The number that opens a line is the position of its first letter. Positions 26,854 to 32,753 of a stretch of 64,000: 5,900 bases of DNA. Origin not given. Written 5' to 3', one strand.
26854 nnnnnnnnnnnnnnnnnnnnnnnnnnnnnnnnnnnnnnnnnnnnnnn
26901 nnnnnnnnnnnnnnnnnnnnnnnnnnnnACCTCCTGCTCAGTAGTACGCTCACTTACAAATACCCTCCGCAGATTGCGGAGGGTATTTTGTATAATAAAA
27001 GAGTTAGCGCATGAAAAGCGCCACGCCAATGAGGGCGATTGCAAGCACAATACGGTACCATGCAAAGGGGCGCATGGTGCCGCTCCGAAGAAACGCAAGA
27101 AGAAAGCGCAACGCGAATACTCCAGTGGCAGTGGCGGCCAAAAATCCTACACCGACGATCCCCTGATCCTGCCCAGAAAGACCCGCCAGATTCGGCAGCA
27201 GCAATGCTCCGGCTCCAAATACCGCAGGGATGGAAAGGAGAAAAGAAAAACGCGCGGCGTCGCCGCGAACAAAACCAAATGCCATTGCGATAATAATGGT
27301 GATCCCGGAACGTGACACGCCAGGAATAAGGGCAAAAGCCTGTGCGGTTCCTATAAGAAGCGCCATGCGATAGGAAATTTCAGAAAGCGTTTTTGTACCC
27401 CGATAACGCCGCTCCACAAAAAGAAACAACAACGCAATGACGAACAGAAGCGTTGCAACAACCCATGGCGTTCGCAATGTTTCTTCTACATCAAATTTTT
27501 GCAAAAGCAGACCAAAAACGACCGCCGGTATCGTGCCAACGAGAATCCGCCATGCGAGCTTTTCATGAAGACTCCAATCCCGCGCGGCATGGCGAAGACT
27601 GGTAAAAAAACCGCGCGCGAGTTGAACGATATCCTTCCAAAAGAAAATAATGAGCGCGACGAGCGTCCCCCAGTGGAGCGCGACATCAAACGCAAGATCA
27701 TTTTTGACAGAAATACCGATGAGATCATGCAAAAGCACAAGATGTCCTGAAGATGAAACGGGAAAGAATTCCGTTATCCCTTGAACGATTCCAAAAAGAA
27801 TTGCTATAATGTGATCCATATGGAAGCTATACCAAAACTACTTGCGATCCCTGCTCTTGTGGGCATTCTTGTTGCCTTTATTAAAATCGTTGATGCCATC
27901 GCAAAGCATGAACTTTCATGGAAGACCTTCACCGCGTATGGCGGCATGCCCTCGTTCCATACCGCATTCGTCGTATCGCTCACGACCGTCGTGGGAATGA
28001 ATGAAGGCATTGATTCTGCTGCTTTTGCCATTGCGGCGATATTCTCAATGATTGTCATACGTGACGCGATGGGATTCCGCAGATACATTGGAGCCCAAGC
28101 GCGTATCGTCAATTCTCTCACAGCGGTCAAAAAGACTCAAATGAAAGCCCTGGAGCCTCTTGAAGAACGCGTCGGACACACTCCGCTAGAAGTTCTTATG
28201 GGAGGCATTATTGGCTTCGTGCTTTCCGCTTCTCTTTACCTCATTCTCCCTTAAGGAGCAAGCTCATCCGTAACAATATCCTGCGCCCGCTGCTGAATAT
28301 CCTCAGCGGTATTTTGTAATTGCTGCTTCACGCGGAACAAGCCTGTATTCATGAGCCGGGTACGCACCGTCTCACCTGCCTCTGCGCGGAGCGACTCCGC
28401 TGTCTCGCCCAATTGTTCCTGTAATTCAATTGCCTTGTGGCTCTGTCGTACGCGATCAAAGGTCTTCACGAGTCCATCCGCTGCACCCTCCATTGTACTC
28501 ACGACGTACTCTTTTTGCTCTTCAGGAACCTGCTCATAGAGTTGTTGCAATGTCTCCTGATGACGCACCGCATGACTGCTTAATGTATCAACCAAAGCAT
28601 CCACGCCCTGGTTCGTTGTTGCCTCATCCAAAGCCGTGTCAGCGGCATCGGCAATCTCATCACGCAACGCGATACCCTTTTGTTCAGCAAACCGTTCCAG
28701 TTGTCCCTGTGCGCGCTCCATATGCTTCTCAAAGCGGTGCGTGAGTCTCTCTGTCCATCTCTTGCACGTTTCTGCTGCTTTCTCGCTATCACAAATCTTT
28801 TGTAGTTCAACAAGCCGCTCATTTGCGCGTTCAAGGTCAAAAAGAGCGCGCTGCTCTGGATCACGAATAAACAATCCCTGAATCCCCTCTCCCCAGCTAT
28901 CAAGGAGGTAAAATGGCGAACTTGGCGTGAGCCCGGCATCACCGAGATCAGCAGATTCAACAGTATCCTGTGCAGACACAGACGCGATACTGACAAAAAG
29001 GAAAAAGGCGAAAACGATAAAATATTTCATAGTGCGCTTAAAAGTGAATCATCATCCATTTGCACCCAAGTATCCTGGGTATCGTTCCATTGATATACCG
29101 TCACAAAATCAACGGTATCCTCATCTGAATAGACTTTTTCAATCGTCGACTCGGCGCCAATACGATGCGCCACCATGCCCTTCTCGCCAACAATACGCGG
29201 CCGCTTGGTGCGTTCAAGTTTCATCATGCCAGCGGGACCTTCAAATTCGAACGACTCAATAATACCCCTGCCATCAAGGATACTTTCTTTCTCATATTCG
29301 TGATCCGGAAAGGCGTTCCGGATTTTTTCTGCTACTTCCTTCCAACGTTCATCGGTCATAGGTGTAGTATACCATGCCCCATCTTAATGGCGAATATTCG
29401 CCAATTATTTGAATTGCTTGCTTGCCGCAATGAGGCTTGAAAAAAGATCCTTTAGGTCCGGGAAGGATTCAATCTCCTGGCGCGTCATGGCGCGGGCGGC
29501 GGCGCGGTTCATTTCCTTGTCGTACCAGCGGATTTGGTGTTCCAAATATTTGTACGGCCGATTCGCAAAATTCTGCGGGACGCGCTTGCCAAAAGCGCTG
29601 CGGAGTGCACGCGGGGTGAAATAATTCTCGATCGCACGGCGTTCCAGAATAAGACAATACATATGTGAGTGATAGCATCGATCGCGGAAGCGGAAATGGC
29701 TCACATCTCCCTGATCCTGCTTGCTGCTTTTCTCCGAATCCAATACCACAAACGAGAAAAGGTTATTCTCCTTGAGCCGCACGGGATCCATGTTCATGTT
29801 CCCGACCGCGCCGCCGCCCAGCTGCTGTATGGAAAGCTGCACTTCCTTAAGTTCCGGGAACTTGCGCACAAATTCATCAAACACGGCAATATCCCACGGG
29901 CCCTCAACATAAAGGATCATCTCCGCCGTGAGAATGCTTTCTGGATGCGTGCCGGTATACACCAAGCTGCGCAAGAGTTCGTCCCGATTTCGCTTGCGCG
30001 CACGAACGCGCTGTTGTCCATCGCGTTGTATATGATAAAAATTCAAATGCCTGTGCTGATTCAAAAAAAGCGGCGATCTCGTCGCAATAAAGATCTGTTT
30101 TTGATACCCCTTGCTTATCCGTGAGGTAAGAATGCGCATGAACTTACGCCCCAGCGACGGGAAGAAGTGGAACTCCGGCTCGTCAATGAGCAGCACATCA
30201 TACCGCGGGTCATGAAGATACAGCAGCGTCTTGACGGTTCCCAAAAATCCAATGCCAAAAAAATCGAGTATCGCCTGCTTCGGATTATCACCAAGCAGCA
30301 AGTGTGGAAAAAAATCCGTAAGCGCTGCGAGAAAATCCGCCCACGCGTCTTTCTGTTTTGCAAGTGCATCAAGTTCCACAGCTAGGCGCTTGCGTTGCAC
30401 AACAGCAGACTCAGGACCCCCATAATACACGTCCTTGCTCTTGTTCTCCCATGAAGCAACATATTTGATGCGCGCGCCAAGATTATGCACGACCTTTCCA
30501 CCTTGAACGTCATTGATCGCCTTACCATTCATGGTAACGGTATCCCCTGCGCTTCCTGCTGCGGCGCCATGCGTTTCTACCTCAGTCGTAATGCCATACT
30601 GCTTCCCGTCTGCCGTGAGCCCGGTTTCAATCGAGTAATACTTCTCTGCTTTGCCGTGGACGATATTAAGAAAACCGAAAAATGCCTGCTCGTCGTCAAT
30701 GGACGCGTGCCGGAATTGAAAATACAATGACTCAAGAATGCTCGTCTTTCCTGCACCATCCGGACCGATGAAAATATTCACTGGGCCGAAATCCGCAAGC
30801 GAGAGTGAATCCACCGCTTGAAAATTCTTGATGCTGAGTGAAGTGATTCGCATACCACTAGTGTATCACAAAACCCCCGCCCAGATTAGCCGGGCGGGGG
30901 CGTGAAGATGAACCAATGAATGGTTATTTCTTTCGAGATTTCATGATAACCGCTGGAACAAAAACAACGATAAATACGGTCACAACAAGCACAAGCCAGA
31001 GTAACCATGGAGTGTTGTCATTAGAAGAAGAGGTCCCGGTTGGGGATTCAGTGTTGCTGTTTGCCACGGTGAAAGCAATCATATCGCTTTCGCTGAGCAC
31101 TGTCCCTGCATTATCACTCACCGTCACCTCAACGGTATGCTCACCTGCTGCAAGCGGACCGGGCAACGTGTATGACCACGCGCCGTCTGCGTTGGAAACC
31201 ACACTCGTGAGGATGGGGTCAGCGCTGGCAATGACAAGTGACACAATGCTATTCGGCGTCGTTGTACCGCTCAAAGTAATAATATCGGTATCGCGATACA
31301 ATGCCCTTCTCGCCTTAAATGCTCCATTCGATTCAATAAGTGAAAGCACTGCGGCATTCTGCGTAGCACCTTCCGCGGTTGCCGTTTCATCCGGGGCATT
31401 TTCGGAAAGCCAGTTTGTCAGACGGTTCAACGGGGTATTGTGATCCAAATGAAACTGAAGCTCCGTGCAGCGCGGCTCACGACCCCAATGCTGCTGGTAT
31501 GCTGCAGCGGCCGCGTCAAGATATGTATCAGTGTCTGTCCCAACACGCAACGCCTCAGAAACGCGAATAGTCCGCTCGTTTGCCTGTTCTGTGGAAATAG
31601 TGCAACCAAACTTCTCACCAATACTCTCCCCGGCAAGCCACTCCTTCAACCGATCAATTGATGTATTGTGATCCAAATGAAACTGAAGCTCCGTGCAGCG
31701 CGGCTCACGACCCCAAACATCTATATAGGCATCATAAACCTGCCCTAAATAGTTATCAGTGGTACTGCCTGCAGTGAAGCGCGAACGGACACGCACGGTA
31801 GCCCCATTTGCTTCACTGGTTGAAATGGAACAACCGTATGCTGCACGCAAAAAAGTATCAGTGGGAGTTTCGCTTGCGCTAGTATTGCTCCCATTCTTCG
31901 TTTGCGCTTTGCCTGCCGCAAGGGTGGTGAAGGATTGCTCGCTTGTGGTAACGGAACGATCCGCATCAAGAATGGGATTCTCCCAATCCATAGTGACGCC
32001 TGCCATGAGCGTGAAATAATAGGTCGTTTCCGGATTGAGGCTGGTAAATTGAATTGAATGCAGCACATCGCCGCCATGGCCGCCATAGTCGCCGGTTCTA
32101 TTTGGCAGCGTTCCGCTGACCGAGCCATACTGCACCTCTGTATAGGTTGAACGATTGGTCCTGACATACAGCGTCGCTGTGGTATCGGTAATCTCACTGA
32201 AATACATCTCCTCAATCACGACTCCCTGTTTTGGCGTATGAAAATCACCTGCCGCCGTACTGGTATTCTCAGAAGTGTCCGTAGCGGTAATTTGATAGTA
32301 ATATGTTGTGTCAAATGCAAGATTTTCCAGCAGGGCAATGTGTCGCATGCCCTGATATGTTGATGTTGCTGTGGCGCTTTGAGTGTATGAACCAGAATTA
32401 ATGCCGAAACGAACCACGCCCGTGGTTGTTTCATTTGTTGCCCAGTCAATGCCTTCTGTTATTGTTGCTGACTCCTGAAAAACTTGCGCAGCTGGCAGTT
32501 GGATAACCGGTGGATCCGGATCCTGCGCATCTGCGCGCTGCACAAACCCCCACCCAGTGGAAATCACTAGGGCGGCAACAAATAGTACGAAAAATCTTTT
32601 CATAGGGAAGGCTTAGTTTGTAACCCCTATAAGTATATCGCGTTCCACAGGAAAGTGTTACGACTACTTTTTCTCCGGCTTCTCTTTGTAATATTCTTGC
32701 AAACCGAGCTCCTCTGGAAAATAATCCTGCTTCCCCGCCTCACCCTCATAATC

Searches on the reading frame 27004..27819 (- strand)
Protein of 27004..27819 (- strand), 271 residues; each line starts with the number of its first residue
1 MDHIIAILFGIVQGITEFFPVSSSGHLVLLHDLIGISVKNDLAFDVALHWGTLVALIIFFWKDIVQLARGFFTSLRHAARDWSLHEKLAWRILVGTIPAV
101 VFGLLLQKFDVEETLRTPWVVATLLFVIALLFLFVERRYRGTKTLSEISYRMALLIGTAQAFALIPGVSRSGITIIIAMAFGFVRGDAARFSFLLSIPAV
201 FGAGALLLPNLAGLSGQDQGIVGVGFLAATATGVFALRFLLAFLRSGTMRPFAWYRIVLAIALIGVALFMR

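Call 15: search_protein_families(library=pfam, proteins=[window:27004-27819:-], max_evalue=0.001)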
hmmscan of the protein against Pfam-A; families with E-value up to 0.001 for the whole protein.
window:27004-27819:- (271 aa): 1 family
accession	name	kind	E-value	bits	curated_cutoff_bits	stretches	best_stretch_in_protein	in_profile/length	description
PF02673.24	BacA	-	3.7e-79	266.5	33.4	1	6-261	1-256/257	Bacitracin resistance protein BacA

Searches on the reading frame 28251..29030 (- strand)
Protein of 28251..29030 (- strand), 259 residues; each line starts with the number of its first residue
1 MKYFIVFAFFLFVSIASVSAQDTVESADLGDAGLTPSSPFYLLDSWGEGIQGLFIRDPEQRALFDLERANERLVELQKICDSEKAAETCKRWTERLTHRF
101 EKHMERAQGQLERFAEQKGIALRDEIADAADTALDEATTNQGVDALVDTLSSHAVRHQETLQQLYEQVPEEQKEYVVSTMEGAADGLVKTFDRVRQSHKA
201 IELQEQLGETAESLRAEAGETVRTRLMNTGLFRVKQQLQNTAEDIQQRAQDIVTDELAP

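Call 15: search_protein_families(library=pfam, proteins=[window:28251-29030:-], max_evalue=0.001)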
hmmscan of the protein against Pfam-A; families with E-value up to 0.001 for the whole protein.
window:28251-29030:- (259 aa): 1 family
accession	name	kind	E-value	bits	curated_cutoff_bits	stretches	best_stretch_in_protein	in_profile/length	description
PF18915.5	DUF5667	-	3e-12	47.3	27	1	33-171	1-99/99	Domain of unknown function (DUF5667)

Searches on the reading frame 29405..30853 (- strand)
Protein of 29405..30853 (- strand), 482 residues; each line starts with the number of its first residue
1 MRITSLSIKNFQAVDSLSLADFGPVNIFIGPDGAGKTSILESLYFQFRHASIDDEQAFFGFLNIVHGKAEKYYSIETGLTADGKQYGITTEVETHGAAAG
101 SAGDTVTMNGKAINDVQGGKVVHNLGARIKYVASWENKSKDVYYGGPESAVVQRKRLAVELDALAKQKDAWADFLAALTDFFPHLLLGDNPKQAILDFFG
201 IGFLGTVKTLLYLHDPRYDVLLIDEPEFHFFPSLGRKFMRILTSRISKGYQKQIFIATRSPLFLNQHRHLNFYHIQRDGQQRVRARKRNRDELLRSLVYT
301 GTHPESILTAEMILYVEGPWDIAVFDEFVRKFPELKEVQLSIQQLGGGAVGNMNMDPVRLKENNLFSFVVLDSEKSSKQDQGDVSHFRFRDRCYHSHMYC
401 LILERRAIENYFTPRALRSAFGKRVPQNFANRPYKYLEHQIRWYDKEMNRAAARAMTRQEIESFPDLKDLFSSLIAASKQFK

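Call 15: search_protein_families(library=pfam, proteins=[window:29405-30853:-], max_evalue=0.001)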
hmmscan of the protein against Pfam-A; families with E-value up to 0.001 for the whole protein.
window:29405-30853:- (482 aa): 4 families
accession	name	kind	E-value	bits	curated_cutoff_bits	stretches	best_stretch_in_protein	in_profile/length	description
PF13175.12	AAA_15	-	1.2e-14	55.2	32.1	1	1-65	1-61/374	AAA ATPase domain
PF13304.12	AAA_21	-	1e-08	36.1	27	1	181-265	221-304/304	AAA domain, putative AbiEii toxin, Type IV TA system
PF13476.12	AAA_23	-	2.7e-06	28.6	27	1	5-46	1-42/201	AAA domain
PF02463.25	SMC_N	-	0.00071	19.5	40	0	3-48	2-49/220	RecF/RecN/SMC N terminal domain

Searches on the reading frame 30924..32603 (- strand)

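Call 15: search_protein_families(library=pfam, proteins=[window:30924-32603:-], max_evalue=0.001)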
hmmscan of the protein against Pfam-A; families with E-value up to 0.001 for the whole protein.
window:30924-32603:- (559 aa): 3 families
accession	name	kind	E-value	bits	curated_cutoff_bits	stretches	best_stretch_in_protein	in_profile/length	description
PF16656.11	Pur_ac_phosph_N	-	2.2e-11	44.6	30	1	52-114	17-89/93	Purple acid Phosphatase, N-terminal domain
PF19077.6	Big_13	-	5.3e-11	43.3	27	1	443-513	30-100/102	Bacterial Ig-like domain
PF17936.7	Big_6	-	9.4e-07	29.4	27.6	1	442-507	15-75/83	Bacterial Ig domain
